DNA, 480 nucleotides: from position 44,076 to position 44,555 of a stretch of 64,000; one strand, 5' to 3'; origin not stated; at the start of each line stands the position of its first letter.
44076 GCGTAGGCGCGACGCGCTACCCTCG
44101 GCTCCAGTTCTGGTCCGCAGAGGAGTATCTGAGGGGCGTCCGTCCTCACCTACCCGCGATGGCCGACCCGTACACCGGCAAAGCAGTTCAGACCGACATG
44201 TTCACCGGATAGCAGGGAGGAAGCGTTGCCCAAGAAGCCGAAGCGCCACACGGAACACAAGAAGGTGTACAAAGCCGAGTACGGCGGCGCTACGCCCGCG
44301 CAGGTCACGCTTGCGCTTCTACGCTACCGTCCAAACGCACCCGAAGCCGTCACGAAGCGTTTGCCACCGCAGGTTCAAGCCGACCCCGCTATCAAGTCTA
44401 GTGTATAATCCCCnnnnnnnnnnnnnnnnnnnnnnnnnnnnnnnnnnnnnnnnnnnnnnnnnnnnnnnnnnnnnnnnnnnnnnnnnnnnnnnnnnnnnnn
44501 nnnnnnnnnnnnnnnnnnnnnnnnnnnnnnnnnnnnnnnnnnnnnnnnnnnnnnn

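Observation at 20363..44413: Two diverged IS1595 elements carry the same cargo architecture: amino-MTase fused to a nuclease, with the nuclease module swapped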

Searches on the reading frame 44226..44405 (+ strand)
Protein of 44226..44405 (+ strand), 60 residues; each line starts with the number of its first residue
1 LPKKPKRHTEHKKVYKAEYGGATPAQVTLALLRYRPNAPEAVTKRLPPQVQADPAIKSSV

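Call 11: search_protein_families(library=pfam, proteins=[window:44226-44405:+], max_evalue=0.01)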
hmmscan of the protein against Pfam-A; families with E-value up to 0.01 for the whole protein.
seq(60 aa): 0 families

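Call 69: find_homologous_proteins(query=A2, max_evalue=0.01)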
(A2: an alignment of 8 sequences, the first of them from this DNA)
Query A2 (8 sequences) (60 aa, profile of the alignment): 226 proteins with E <= 0.01 among 627 candidates; the best 120 are listed.
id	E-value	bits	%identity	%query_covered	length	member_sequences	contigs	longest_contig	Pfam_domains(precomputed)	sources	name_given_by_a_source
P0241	5.6e-17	80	70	82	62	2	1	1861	-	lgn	-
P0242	2.3e-14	71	64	92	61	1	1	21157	-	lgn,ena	-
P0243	2.5e-12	65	64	92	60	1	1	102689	-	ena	-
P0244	4.8e-11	60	-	-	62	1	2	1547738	-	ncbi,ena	-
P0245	2.2e-10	58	79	23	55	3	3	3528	-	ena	-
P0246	6.2e-10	57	40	33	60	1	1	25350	-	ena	-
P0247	7.1e-10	57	35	52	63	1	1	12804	-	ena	-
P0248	4.3e-9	54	31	68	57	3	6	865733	-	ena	-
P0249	7.6e-9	53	50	27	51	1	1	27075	-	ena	-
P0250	2.1e-8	52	50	30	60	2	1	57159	-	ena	-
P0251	3.2e-8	51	-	-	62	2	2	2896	-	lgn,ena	-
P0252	3.4e-8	51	47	25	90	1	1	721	-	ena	-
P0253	4.5e-8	51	-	-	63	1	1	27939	-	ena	-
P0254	4.8e-8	51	63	50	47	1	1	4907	-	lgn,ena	-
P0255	5.8e-8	51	-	-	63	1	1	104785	-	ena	-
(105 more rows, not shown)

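Call 87: predict_structure(alignment_id=A4)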
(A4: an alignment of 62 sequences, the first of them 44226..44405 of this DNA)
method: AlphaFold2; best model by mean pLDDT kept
length: 60 residues; sequences in the alignment: 62
mean_pLDDT: 65.1   pTM: 0.29
mean pLDDT of the five models: 65.1, 63.7, 62.2, 61.8, 59.6
residues with pLDDT >= 90: 0; 70-90: 23; 50-70: 27; < 50: 10
segments of 3 or more residues with pLDDT < 50: 50-53, 55-60
pLDDT, mean of each block of 10 residues (from residue 1): 71 69 82 71 54 44
secondary structure, 60 per line:
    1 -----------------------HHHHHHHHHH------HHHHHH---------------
elements in order: H24-33 H40-45
